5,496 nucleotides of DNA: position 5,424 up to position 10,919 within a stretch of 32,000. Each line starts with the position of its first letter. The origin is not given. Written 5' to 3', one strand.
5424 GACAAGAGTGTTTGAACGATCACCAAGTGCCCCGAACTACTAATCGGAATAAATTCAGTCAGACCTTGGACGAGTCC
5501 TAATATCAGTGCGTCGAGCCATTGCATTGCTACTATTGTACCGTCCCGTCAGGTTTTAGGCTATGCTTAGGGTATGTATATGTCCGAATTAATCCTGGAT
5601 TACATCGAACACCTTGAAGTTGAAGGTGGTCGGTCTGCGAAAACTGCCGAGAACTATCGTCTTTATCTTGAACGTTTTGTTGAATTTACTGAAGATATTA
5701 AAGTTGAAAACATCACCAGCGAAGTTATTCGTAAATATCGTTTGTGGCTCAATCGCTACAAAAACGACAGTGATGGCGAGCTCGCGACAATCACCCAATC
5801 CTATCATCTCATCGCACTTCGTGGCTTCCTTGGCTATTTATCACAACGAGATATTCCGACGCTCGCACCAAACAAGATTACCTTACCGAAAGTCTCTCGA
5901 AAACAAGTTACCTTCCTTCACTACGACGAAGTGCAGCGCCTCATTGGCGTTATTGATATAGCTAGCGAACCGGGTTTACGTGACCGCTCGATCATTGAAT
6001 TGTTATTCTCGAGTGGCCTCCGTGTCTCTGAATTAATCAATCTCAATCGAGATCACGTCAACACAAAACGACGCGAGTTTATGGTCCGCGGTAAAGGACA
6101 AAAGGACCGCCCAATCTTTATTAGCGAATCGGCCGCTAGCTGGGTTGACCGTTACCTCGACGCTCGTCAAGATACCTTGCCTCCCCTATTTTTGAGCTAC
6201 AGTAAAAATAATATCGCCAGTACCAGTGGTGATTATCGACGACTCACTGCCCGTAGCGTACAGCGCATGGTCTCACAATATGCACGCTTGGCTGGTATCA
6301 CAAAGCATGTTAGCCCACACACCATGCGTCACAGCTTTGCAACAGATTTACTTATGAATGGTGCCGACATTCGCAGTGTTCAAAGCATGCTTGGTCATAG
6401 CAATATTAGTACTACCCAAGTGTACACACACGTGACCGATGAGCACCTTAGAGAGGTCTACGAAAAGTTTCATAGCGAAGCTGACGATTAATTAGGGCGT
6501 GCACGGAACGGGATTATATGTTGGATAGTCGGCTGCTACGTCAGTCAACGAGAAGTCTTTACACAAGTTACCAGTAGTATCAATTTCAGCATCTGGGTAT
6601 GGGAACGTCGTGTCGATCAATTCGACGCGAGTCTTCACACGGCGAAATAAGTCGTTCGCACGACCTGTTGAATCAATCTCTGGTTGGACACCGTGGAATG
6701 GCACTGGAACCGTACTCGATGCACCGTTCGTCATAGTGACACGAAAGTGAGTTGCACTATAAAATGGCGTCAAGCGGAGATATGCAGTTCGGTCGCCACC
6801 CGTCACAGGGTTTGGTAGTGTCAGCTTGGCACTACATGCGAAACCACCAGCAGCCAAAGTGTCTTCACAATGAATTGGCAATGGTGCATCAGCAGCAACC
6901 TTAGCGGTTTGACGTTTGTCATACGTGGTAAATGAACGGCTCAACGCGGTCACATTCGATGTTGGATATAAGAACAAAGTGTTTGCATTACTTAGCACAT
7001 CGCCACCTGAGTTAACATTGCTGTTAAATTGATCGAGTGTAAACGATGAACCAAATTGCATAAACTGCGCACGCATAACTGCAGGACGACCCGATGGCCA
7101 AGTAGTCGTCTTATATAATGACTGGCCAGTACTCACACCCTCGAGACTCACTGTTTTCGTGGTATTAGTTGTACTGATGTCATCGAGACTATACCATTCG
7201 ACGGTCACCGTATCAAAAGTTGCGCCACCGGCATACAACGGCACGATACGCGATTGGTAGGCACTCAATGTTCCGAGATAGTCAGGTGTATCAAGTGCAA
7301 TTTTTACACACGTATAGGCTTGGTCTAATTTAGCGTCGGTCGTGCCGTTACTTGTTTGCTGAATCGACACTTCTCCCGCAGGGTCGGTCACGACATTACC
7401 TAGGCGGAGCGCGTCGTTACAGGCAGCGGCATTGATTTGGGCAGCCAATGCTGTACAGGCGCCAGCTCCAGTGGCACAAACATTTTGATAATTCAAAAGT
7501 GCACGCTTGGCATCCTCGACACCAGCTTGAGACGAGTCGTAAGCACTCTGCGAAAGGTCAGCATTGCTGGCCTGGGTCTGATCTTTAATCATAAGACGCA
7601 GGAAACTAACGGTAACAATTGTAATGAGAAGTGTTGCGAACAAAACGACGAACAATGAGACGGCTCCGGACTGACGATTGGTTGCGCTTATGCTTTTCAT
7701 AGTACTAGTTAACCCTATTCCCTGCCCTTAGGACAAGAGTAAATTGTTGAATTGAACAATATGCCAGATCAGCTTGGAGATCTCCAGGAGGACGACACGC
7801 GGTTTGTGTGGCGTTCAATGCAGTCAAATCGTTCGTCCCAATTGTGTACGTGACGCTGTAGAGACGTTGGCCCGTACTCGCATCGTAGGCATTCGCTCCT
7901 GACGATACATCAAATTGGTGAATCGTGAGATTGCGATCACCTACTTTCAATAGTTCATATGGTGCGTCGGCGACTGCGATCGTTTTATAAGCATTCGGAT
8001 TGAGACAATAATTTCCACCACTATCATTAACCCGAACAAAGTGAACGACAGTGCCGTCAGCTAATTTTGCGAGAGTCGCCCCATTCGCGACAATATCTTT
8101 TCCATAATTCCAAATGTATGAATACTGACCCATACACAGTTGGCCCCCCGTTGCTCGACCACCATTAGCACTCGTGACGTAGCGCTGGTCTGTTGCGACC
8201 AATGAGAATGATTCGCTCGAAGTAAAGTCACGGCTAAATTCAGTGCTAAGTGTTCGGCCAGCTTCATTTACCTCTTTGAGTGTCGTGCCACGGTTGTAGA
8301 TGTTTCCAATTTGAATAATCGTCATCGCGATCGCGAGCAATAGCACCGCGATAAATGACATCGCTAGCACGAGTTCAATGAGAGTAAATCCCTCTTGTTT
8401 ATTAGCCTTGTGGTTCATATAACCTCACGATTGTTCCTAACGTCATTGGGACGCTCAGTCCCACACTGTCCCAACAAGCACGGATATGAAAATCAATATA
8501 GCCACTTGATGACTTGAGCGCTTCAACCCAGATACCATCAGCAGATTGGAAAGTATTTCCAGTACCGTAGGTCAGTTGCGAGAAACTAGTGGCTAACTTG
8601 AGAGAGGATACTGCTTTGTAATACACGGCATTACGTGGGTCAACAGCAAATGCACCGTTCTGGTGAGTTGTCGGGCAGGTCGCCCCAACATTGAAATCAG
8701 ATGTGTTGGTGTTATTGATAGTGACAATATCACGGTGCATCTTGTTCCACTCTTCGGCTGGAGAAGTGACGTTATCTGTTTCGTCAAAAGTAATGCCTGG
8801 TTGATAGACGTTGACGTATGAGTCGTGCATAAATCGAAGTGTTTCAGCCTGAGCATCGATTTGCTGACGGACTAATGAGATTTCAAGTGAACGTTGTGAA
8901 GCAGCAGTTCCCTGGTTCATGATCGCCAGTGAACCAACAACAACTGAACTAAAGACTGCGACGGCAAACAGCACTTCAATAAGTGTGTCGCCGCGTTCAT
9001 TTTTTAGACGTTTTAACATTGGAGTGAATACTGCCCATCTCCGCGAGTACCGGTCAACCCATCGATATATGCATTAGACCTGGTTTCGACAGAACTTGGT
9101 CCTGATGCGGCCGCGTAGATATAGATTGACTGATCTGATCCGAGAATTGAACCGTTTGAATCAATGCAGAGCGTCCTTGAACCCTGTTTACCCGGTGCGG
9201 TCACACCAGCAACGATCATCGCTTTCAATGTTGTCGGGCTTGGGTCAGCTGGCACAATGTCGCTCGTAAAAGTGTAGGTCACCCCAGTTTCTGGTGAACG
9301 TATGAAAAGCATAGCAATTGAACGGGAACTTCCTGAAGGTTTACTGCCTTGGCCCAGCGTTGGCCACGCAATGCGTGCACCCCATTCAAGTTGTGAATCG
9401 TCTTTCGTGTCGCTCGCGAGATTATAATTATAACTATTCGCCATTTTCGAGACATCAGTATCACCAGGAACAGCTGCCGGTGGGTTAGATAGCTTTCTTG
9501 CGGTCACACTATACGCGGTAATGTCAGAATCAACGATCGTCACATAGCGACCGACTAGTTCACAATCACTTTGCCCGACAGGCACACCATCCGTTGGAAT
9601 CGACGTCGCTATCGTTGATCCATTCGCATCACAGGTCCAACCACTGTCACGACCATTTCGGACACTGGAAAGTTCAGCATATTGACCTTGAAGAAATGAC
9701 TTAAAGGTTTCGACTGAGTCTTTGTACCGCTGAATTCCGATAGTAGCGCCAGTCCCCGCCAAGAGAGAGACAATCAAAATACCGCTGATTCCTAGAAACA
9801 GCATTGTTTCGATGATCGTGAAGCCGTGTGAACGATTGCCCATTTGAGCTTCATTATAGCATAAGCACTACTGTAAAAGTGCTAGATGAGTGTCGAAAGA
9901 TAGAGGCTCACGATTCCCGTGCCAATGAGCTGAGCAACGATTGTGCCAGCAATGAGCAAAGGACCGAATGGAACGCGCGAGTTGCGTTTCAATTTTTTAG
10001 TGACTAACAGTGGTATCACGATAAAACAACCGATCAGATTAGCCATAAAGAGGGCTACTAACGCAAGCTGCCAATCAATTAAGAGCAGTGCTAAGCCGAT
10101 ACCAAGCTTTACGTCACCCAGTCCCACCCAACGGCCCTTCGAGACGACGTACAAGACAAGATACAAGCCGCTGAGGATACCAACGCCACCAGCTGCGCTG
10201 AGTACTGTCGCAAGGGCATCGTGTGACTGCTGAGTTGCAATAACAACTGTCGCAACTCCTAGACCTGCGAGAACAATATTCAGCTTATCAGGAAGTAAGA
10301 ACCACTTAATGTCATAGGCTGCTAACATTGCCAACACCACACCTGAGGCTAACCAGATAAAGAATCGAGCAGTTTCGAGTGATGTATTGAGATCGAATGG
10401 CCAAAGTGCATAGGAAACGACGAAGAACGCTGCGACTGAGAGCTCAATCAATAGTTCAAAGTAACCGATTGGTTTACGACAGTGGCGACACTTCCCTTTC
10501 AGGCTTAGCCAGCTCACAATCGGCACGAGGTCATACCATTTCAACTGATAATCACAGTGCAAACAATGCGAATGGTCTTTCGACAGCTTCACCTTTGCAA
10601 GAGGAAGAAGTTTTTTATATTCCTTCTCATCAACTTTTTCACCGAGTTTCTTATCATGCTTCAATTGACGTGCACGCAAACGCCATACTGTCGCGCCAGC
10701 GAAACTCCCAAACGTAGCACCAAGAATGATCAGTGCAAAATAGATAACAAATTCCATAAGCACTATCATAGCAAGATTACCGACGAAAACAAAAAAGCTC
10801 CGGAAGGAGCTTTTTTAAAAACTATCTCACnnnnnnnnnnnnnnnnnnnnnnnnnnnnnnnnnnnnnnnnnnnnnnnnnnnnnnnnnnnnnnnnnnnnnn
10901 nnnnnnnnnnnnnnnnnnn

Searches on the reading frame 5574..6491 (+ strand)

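Call 11: search_protein_families(library=pfam, proteins=[window:5574-6491:+], max_evalue=0.001)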
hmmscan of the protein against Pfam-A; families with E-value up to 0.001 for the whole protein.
window:5574-6491:+ (305 aa): 4 families
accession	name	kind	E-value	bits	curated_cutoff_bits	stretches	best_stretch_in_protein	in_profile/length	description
PF00589.27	Phage_integrase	-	4e-43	147.6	27.1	1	114-291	2-172/172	Phage integrase family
PF02899.23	Phage_int_SAM_1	-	7.2e-11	42.7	22.3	1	9-92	3-82/83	Phage integrase, N-terminal SAM-like domain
PF13102.12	Phage_int_SAM_5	-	2.3e-08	34.7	22.3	1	6-86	5-79/98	Phage integrase SAM-like domain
PF13495.12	Phage_int_SAM_4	-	2e-06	28.6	27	1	9-94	4-83/85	Phage integrase, N-terminal SAM-like domain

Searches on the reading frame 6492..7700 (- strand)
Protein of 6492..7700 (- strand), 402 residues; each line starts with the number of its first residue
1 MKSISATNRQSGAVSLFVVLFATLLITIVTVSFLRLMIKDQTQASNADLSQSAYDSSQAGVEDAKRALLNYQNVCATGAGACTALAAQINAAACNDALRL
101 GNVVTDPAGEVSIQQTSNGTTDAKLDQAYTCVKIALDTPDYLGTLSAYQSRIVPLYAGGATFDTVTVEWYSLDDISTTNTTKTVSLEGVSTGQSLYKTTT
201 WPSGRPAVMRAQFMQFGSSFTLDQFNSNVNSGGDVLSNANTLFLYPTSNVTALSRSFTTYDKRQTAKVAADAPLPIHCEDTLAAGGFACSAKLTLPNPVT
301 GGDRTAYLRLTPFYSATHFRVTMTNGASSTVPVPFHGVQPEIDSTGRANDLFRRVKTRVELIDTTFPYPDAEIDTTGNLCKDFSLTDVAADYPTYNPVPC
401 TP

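Call 11: search_protein_families(library=pfam, proteins=[window:6492-7700:-], max_evalue=0.001)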
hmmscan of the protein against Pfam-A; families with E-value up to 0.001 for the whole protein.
window:6492-7700:- (402 aa): 0 families

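Call 81: search_solved_structures(query=window:6492-7700:-, max_evalue=10)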
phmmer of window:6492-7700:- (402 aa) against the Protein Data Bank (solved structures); distinct sequences matched with E-value up to 10: 3.
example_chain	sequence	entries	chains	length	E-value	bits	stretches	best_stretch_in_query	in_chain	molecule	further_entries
5ejd_B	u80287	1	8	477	0.48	12.5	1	160-237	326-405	TqaA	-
5egf_A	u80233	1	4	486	0.5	12.4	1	160-236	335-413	TqaA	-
5dij_A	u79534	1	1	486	0.5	12.4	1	160-236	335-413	TqaA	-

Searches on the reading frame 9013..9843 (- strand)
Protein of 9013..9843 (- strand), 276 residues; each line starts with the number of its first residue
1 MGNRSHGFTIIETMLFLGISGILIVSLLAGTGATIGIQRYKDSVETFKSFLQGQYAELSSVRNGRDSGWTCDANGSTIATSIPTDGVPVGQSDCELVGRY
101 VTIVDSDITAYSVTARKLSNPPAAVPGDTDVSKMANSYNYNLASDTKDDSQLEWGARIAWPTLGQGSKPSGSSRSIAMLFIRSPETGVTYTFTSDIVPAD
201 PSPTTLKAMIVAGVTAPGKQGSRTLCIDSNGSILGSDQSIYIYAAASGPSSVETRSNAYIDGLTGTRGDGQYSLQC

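Call 10: search_protein_families(library=pfam, proteins=[window:9013-9843:-], max_evalue=0.001)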
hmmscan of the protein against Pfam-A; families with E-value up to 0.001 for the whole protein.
window:9013-9843:- (276 aa): 1 family
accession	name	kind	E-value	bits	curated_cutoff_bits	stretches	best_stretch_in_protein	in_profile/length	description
PF07963.17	N_methyl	-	0.00079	19.3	21.2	0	3-27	2-26/27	Prokaryotic N-terminal methylation motif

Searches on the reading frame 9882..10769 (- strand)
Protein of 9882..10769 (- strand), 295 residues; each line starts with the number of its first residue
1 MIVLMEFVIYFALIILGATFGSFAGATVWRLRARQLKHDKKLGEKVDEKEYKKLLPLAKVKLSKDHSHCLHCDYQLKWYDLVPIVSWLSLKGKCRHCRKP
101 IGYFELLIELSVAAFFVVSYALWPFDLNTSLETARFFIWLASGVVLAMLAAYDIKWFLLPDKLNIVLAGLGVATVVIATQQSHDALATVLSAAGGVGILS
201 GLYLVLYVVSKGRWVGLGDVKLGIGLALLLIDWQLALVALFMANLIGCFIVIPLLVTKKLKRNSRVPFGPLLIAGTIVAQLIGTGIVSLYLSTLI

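Call 10: search_protein_families(library=pfam, proteins=[window:9882-10769:-], max_evalue=0.001)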
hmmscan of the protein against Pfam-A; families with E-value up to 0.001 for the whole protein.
window:9882-10769:- (295 aa): 2 families
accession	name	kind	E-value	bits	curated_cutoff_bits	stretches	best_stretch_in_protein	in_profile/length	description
PF06750.18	A24_N_bact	-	6.4e-23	81.1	23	1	15-121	1-82/84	Bacterial Peptidase A24 N-terminal domain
PF01478.23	Peptidase_A24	-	6.6e-08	33.4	26.5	1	144-252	5-104/104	Type IV leader peptidase family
